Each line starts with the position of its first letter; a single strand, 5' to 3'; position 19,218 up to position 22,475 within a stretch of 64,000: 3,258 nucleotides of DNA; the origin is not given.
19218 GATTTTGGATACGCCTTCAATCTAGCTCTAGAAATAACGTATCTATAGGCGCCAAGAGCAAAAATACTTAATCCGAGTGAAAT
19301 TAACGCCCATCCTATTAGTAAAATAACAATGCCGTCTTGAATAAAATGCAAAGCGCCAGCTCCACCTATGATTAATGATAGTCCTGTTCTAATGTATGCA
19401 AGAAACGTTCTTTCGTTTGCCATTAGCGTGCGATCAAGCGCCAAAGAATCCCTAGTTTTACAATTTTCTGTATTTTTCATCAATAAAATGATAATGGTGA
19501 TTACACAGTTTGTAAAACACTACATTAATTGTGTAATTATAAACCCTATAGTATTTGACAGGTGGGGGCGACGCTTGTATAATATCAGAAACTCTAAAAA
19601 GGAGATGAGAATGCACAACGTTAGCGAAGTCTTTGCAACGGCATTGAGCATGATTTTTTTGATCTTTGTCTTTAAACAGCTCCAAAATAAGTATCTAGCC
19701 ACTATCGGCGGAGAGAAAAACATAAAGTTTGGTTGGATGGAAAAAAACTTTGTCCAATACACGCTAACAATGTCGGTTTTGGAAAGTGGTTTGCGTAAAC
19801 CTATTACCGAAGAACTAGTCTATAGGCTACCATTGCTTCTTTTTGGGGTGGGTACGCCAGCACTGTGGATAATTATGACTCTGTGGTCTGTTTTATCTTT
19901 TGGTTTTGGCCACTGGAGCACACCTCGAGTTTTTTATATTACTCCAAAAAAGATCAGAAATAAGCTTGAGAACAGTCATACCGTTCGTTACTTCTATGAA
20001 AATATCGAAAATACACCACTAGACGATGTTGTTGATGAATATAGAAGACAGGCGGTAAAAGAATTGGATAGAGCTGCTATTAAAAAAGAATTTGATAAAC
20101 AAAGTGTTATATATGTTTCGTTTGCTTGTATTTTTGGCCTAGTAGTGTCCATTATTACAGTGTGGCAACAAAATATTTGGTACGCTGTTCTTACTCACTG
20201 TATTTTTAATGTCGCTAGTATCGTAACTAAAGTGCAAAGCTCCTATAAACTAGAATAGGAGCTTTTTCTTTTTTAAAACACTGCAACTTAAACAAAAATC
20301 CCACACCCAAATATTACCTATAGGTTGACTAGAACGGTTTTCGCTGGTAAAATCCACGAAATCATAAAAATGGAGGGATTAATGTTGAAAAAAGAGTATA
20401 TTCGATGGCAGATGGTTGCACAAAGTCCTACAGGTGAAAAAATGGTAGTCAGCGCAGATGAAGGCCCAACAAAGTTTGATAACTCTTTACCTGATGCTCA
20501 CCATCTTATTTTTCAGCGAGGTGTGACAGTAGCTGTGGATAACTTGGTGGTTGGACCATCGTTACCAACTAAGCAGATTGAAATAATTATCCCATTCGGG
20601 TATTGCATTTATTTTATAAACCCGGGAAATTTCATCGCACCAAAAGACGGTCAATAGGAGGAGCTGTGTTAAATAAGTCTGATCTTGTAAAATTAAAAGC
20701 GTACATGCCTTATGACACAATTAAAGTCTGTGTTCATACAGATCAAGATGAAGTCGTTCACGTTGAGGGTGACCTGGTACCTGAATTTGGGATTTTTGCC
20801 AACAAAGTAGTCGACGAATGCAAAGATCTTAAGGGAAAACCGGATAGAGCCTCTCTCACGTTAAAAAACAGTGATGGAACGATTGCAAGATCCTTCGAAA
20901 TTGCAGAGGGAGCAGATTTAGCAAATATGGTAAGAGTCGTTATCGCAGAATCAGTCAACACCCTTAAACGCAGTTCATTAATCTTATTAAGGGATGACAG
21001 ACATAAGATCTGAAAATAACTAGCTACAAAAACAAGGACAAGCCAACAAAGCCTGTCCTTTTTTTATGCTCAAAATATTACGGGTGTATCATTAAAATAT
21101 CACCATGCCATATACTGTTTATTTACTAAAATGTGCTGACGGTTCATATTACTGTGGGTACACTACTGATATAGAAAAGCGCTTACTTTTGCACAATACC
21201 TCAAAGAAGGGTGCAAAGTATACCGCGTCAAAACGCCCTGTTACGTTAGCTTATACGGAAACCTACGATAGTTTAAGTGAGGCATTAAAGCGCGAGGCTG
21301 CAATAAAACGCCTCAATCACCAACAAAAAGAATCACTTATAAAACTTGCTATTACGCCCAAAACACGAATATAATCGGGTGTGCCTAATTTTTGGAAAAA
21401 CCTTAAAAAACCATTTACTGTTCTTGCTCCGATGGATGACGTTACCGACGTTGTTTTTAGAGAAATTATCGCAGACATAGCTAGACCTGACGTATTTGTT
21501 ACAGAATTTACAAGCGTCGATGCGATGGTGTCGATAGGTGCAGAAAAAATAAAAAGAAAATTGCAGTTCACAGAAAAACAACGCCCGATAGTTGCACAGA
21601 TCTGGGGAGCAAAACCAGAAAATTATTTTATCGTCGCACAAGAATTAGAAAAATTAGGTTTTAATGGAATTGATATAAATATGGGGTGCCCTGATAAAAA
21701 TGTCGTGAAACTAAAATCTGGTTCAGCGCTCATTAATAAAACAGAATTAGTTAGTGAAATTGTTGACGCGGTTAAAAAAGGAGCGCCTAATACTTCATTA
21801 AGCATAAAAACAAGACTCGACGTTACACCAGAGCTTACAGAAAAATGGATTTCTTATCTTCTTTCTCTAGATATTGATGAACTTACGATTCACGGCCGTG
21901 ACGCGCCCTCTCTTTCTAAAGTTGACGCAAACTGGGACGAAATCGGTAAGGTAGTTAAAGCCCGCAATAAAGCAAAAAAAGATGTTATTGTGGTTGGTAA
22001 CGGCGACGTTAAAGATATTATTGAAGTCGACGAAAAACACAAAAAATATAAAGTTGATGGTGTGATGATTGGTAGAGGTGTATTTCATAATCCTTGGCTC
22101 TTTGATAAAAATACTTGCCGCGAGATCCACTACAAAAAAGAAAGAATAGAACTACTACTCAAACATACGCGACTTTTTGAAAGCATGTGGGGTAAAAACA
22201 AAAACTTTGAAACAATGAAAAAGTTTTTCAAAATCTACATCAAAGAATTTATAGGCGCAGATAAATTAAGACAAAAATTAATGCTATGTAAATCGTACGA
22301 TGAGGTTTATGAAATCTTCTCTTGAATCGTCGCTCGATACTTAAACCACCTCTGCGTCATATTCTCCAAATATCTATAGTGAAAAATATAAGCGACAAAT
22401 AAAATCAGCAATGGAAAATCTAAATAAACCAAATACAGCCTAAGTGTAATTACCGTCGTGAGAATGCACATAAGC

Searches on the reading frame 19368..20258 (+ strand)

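Call 51: search_protein_families(library=pfam, proteins=[window:19368-20258:+], max_evalue=0.0001)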
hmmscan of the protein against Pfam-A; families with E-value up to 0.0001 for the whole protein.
window:19368-20258:+ (296 aa): 1 family
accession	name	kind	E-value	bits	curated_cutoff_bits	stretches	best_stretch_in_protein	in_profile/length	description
PF02517.21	Rce1-like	-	7.2e-07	29.9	22.4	1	138-282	9-92/93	Type II CAAX prenyl endopeptidase Rce1-like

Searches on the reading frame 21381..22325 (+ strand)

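Call 52: search_protein_families(library=pfam, proteins=[window:21381-22325:+], max_evalue=0.0001)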
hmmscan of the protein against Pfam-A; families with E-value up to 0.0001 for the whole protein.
window:21381-22325:+ (314 aa): 1 family
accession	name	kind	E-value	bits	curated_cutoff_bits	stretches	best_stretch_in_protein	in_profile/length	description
PF01207.24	Dus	-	1.5e-52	179.1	20.4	1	15-308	2-297/311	Dihydrouridine synthase (Dus)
